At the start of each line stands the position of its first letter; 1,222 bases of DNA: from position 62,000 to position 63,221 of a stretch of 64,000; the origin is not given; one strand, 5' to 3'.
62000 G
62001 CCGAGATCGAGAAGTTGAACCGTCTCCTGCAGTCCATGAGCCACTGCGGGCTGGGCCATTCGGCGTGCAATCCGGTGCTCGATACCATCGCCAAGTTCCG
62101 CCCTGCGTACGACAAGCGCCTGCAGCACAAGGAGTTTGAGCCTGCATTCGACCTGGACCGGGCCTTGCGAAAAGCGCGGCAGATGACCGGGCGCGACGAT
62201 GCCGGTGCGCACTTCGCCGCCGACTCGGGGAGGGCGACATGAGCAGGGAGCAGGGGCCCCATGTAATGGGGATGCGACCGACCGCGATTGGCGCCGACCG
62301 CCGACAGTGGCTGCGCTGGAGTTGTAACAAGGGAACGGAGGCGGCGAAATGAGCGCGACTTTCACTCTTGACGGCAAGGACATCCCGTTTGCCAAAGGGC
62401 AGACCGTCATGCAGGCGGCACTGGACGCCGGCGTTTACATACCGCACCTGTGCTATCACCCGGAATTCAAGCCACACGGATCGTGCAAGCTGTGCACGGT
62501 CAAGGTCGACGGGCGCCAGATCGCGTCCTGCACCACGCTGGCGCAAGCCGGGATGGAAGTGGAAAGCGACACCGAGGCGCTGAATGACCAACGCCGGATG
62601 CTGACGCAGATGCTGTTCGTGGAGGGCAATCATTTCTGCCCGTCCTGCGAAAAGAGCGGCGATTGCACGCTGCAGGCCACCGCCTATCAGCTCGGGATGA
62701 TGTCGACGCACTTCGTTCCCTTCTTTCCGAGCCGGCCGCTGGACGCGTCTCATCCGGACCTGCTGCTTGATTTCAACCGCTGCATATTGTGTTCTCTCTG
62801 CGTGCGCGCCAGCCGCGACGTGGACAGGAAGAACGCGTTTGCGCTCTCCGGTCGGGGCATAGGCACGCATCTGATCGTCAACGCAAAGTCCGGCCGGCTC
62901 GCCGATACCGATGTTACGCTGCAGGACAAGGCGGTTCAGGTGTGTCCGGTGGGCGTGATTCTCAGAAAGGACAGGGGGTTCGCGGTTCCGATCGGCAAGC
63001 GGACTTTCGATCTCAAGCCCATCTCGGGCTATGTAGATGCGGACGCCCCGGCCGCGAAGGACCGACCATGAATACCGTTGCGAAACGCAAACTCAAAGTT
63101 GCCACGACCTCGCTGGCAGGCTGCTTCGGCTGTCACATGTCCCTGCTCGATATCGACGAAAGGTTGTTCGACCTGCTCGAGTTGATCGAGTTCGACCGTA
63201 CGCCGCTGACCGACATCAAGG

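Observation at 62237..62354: Covarying GNA-triloop hairpin inside the repeated cassette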

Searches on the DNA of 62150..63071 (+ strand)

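Call 35: search_dna_similar(query=window:62225-62354:+, collection=plasmids, mode=distant, max_evalue=0.01, max_rows=25)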
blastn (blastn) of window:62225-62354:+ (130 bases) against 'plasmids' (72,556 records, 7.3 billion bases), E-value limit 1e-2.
Records with a match: 1; places in all: 1; records where one place covers at least 80% of the query: 0.
Best place of each record, by identity: 60-80% 1.
By first word of the organism name: Ralstonia 1.
By predicted mobility (MOB-suite, as given by PLSDB): non-mobilizable 1.
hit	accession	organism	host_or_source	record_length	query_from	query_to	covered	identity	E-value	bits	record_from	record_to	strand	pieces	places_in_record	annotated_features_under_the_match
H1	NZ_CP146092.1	Ralstonia sp. RRA.1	-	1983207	8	82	58%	77.3%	1e-6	60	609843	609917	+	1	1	none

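Call 36: get_annotated_region(hit=H1, flank=1500)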
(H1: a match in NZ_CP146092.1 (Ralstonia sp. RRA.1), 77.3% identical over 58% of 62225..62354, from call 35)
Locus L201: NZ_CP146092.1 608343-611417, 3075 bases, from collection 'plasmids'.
description: Ralstonia sp. RRA.1 plasmid unnamed1, complete sequence
organism: Ralstonia sp. RRA.1 (NCBI taxid 3122075)
taxonomy: Bacteria; Pseudomonadota; Betaproteobacteria; Burkholderiales; Burkholderiaceae; Ralstonia; Ralstonia sp. RRA.1
host: -; source: -; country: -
typing (MOB-suite, as given by PLSDB): non-mobilizable
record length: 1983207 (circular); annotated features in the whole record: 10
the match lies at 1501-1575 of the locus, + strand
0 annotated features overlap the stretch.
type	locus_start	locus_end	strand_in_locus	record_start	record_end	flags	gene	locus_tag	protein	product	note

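Call 55: search_rna_families(source=window, start=62150, end=62420, threshold=evalue, max_evalue=10)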
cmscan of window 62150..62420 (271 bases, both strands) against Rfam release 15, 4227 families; matches with E-value up to 10: 4.
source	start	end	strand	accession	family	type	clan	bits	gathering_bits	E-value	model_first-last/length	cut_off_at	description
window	62192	62256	+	RF01276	sR53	Gene; snRNA; snoRNA; CD-box;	-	19.5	49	0.016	1-60/60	no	Small nucleolar RNA sR53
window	62203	62300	-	RF00978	mir-638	Gene; miRNA;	-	17.1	87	6.6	1-93/93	no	mir-638 microRNA precursor family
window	62262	62303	-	RF02804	PyrR206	Gene; snRNA; snoRNA; HACA-box;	-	12.5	46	9.2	1-60/60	no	Pyrobaculum sRNA 206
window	62228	62307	+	RF02040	HOTTIP_1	Gene; lncRNA;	-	12.2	50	2.5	1-57/57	no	HOXA transcript at the distal tip, conserved region 1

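Call 63: search_with_rna_model(model_id=R1, sources=[L002, L003, L004, L005, L006, L007, L008, L009, L010, L011, L012, L013, L014, L015, L016, L017, L018, L019, L020, L021, L022, L023, L024, L025, L026, L027, L028, L029, L030, L031, L032, L033, L034, L035, L036, L037, L038, L039, L040, L041, L042, L043, L044, L045, L046, L047, L048, L049, L050, L051, L052, L053, L054, L055, L056, L057, L058, L059, L060, L061, L062, L063, L064, L065, L066, L067, L068, L069, L070, L071, L072, L073, L074, L075, L076, L077, L078, L079, L080, L081, L082, L083, L084, L085, L086, L087, L088, L089, L090, L091, L092, L093, L094, L095, L096, L097, L098, L099, L100, L201], max_evalue=0.001)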
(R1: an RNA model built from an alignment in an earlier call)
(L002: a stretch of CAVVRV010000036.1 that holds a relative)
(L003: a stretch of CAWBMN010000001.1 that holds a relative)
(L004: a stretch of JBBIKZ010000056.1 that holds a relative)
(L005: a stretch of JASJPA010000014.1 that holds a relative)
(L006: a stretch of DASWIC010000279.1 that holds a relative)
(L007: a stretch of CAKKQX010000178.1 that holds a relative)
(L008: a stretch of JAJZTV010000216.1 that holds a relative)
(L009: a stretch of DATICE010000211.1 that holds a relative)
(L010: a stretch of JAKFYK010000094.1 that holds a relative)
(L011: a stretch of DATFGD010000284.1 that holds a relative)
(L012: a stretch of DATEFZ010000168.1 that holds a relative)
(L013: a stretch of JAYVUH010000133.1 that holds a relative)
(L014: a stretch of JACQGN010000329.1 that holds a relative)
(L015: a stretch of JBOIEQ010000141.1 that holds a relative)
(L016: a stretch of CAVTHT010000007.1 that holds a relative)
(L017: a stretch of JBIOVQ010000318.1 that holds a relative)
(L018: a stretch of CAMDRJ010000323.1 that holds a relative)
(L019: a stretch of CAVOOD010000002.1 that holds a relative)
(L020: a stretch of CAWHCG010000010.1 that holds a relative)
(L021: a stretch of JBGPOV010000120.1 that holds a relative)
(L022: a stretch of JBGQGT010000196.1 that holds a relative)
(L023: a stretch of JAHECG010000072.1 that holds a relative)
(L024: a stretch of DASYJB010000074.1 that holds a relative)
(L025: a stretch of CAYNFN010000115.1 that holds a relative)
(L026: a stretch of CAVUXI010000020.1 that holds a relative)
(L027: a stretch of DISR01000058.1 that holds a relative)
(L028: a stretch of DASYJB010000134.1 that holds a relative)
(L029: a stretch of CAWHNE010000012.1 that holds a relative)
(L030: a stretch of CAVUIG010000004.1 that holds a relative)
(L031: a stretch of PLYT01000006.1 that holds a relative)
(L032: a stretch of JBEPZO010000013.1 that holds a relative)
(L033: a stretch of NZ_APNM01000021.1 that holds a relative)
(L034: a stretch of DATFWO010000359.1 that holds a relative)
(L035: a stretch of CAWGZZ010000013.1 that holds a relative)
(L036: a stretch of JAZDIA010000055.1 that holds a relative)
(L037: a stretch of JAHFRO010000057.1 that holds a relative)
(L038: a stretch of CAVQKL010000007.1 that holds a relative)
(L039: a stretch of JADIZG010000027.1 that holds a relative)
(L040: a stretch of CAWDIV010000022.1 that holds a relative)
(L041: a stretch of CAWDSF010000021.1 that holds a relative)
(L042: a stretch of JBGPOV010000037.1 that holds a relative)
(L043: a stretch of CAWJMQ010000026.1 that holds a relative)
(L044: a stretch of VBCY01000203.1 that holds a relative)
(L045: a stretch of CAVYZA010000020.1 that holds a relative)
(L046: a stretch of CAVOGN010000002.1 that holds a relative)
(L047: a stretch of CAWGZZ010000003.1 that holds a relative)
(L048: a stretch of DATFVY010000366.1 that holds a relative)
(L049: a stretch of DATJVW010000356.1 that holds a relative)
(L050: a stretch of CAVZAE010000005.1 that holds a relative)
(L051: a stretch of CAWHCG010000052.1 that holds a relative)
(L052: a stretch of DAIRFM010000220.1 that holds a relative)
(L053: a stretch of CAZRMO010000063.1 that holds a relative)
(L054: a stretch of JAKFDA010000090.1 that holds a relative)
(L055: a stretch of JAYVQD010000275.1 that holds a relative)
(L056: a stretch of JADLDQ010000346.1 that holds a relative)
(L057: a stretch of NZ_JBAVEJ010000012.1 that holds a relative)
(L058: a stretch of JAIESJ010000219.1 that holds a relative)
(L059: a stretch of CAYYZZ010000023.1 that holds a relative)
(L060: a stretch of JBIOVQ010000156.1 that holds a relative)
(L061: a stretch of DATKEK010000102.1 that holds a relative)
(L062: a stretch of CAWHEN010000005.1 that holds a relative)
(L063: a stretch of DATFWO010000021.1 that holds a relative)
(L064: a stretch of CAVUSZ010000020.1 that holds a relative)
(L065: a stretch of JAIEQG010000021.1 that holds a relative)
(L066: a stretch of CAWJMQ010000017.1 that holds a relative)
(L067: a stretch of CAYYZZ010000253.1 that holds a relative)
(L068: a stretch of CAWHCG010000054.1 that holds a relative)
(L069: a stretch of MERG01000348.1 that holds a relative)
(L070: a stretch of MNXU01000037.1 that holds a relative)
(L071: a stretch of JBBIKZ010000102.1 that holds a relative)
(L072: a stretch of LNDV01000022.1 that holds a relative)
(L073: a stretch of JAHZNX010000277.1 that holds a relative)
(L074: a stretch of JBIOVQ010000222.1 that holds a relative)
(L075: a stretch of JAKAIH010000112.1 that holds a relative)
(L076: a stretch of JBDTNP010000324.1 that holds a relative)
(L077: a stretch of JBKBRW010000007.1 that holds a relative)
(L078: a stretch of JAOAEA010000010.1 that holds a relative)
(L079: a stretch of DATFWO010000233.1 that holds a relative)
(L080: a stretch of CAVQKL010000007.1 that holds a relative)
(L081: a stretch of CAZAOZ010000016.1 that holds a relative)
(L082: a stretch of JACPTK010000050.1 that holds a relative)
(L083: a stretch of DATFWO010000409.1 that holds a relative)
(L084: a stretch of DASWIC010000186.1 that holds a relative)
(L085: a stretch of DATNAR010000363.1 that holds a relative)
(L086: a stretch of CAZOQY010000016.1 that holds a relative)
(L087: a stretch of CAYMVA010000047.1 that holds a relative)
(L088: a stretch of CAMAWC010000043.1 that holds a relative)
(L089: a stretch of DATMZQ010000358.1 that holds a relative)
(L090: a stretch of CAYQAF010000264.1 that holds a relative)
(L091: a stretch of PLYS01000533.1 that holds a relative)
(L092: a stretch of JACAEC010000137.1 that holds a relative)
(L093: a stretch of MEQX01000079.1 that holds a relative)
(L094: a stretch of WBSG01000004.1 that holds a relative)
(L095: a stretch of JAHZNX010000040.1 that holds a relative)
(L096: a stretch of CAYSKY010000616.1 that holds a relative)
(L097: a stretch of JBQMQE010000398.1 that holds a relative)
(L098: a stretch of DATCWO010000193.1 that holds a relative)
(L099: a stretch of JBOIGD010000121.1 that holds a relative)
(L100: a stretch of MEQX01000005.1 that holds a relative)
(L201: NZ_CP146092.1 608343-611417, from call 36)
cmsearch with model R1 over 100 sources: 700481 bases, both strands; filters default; matches with E-value up to 0.001: 156.
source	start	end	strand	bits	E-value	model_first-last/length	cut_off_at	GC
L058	5342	5392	+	71.9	9.1e-14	1-53/53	no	0.78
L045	6124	6175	-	70.6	1.9e-13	1-53/53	no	0.79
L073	3567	3617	-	70.2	2.3e-13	1-53/53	no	0.73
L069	958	1008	+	69.7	3.1e-13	1-53/53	no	0.75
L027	1235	1285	+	69.5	3.5e-13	1-53/53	no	0.76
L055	840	890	-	69.2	4.1e-13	1-53/53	no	0.75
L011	4085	4135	-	69.1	4.3e-13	1-53/53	no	0.69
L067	695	747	-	69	4.6e-13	1-53/53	no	0.72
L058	5234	5284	+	69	4.6e-13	1-53/53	no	0.8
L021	911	961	-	68.4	6.2e-13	1-53/53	no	0.73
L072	2740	2793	-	68.4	6.4e-13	1-53/53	no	0.72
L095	4661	4712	+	68.3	6.8e-13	1-53/53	no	0.71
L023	991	1042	+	68.1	7.4e-13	1-53/53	no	0.77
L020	950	1001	-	68.1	7.4e-13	1-53/53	no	0.75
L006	1620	1671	+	68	7.8e-13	1-53/53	no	0.73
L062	3021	3072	+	67.6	9.6e-13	1-53/53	no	0.75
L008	1873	1923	+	67.6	9.9e-13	1-53/53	no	0.82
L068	5820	5872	-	67.5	1.1e-12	1-53/53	no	0.81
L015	5115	5170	+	67.2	1.2e-12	1-53/53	no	0.77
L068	5932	5984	-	66.8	1.5e-12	1-53/53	no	0.81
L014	1444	1499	+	66.8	1.5e-12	1-53/53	no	0.68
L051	747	798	-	66.7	1.6e-12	1-53/53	no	0.81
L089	1045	1095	+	66.1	2.3e-12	1-53/53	no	0.75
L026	5601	5658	+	65.6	2.9e-12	1-53/53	no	0.78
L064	3290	3342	-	65.6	2.9e-12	1-53/53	no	0.81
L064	3398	3450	-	65.6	2.9e-12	1-53/53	no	0.81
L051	962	1013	-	65.5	3.1e-12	1-53/53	no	0.83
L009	7444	7494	+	65.4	3.3e-12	1-53/53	no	0.76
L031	1859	1914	-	65.2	3.6e-12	1-53/53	no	0.79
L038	2049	2104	-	65.2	3.7e-12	1-53/53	no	0.82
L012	16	75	+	65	4e-12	1-53/53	no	0.8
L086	4478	4533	-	64.7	4.8e-12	1-53/53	no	0.77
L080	6547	6599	-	64.2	6.2e-12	1-53/53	no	0.72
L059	7729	7780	+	63.8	8e-12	1-53/53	no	0.69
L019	1665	1720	+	63.5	9.1e-12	1-53/53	no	0.82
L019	1779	1834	+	63.5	9.1e-12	1-53/53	no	0.82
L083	2479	2530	-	63.1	1.2e-11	1-53/53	no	0.75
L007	6588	6638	+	63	1.2e-11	1-53/53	no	0.78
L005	7140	7193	-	62.5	1.6e-11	1-53/53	no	0.7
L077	7852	7903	-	62.4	1.6e-11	1-53/53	no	0.83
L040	472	519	+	62.1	1.9e-11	1-53/53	no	0.81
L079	1423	1478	-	61.3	3e-11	1-53/53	no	0.73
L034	3138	3193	+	61.2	3.2e-11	1-53/53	no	0.75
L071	182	229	+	61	3.5e-11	1-53/53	no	0.77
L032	1546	1599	+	60.7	4.2e-11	1-53/53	no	0.8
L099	1629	1684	+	60.6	4.5e-11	1-53/53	no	0.82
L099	1740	1795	+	60.6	4.5e-11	1-53/53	no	0.82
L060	5876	5924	-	60.5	4.8e-11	1-53/53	no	0.76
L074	6535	6583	-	60.5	4.8e-11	1-53/53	no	0.76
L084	1141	1189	-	60.1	5.9e-11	1-53/53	no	0.73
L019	1893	1948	+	59.3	9.1e-11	1-53/53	no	0.82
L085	7757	7812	+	59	1.1e-10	1-53/53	no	0.79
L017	6864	6920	+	59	1.1e-10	1-53/53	no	0.7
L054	2337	2386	-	59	1.1e-10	1-53/53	no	0.7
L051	854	906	-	59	1.1e-10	1-53/53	no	0.81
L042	2035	2082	+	58.8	1.2e-10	1-53/53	no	0.77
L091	7075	7123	+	57.6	2.3e-10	1-53/53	no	0.69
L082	1207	1262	-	57.3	2.7e-10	1-53/53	no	0.77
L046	1280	1338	+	57.1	3.1e-10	1-53/53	no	0.73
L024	5456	5508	-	56.5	4.2e-10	1-53/53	no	0.79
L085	7840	7894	-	56.4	4.4e-10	1-53/53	no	0.76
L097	1967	2018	+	56.3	4.8e-10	1-53/53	no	0.73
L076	1772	1824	-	56.2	5e-10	1-53/53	no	0.77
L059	7116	7170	-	56.2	5.1e-10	1-53/53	no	0.65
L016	1705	1756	+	56.1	5.2e-10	1-53/53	no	0.75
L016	1819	1870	+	56.1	5.2e-10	1-53/53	no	0.75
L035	2809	2860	-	56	5.5e-10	1-53/53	no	0.77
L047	4001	4052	-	56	5.5e-10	1-53/53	no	0.77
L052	322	373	+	55.9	5.9e-10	1-53/53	no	0.73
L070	597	648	+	55.8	6.3e-10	1-53/53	no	0.79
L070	708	759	+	55.8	6.3e-10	1-53/53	no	0.79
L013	4881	4929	-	55.7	6.6e-10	1-53/53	no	0.69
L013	5017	5065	-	55.7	6.6e-10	1-53/53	no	0.69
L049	2557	2613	+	55.6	7e-10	1-53/53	no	0.68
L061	296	352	-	55.5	7.3e-10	1-53/53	no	0.74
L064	3182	3234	-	55.4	7.6e-10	1-53/53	no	0.79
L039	2336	2390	-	55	9.4e-10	1-53/53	no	0.82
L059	7174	7226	-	54.8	1.1e-09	1-53/53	no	0.72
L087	61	111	+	54.8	1.1e-09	1-53/53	no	0.71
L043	6396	6450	+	54.8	1.1e-09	1-53/53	no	0.71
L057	9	56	-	54.6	1.2e-09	1-53/53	no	0.81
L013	5153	5201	-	54.6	1.2e-09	1-53/53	no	0.71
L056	3261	3312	-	54.4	1.3e-09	1-53/53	no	0.77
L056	3372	3423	-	54.4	1.3e-09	1-53/53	no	0.77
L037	7265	7320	-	54.1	1.6e-09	1-53/53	no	0.61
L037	7486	7541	-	54.1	1.6e-09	1-53/53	no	0.61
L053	6567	6618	+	54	1.7e-09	1-53/53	no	0.73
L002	4650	4705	+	53.5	2.2e-09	1-53/53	no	0.77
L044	1472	1523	-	53.4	2.2e-09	1-53/53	no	0.77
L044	1583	1634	-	53.4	2.2e-09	1-53/53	no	0.77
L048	3025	3079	-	52.9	3e-09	1-53/53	no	0.65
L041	148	198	+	52.9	3e-09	1-53/53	no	0.69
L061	214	268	+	52.8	3.2e-09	1-53/53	no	0.76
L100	6643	6694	+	52.6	3.6e-09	1-53/53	no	0.75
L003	6799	6853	+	52.5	3.8e-09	1-53/53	no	0.64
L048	2947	3001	+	52.3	4.1e-09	1-53/53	no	0.69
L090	1301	1352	-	52.1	4.6e-09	1-53/53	no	0.77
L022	4243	4298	-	52.1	4.6e-09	1-53/53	no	0.62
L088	5654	5708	+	52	5e-09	1-53/53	no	0.67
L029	7014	7069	-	51.6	6.3e-09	1-53/53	no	0.66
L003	6884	6943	-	51.5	6.7e-09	1-53/53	no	0.67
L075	3264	3315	+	51.4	6.8e-09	1-53/53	no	0.73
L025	3921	3975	+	50.9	9e-09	1-53/53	no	0.64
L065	1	45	-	50.3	1.3e-08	1-46/53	3'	0.73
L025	4006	4065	-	50.3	1.3e-08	1-53/53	no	0.65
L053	6180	6234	-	50.2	1.3e-08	1-53/53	no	0.76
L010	7426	7474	+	50.1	1.4e-08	1-53/53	no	0.73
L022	4154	4213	+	49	2.5e-08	1-53/53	no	0.63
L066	4554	4613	+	49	2.6e-08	1-53/53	no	0.78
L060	5949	6003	-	48.8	2.9e-08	1-53/53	no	0.67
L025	3629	3676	+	48.6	3.2e-08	1-53/53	no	0.69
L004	7289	7330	+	48.3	3.8e-08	1-47/53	3'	0.79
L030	531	586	+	48.3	3.8e-08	1-53/53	no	0.68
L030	416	471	+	48.3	3.8e-08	1-53/53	no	0.68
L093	3285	3336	-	48.2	3.9e-08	1-53/53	no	0.73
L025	3808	3855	+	48.2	3.9e-08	1-53/53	no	0.71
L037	7177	7234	+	47.8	4.9e-08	1-53/53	no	0.64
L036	3416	3467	+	47.7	5.3e-08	1-53/53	no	0.69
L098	1442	1489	-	47.1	7.1e-08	1-53/53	no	0.67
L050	3163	3220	+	47.1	7.3e-08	1-53/53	no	0.79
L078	6069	6126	-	46.3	1.1e-07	1-53/53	no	0.81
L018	35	82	-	46.1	1.3e-07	1-53/53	no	0.81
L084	1057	1104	+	45.8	1.4e-07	1-53/53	no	0.69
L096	1400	1449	+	45.6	1.6e-07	1-53/53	no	0.77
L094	6784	6830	-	45.5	1.7e-07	1-53/53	no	0.77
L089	1153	1197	+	45.2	2.1e-07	1-53/53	no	0.73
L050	3391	3448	+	44.9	2.5e-07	1-53/53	no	0.78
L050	3505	3562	+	44.9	2.5e-07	1-53/53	no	0.78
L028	4368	4422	+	44.1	3.7e-07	1-53/53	no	0.78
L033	2673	2726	-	43.8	4.5e-07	1-53/53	no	0.81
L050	3277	3334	+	43.5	5.1e-07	1-53/53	no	0.79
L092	7711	7758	-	43.4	5.5e-07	1-53/53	no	0.75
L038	1940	1991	-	43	6.9e-07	1-53/53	no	0.83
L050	6775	6828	-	42.5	9.1e-07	1-53/53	no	0.74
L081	2449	2508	-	42.3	1e-06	1-53/53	no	0.73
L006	1706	1761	-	42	1.2e-06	1-53/53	no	0.68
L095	4747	4802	-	42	1.2e-06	1-53/53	no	0.68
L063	912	967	-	41.3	1.7e-06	1-53/53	no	0.68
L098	1351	1406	+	40.9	2.2e-06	1-53/53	no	0.7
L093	719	770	-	40.7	2.5e-06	1-53/53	no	0.73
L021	820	876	+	39.9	3.6e-06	1-53/53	no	0.75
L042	2117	2173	-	39.9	3.6e-06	1-53/53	no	0.75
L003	6685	6732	+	39.4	5e-06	1-53/53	no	0.71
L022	4363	4409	-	38.1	1e-05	1-53/53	no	0.68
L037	7611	7666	-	37.5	1.4e-05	1-53/53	no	0.66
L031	1934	1995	-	36.2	2.9e-05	1-53/53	no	0.76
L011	3992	4048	+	35.8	3.6e-05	1-53/53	no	0.74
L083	2401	2447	+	35.6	3.9e-05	1-53/53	no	0.72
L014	1533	1590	-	35.3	4.5e-05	1-53/53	no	0.67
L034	3226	3280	-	34.9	5.7e-05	1-53/53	no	0.76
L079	1336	1390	+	34.9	5.7e-05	1-53/53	no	0.76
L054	2246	2301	+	33.8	0.00011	1-53/53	no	0.68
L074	6329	6383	+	33.3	0.00014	1-53/53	no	0.8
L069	1045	1090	-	32.9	0.00018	1-53/53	no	0.72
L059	7815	7870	-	32.5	0.00022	1-53/53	no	0.66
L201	1519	1545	+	31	0.00049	14-41/53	no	0.81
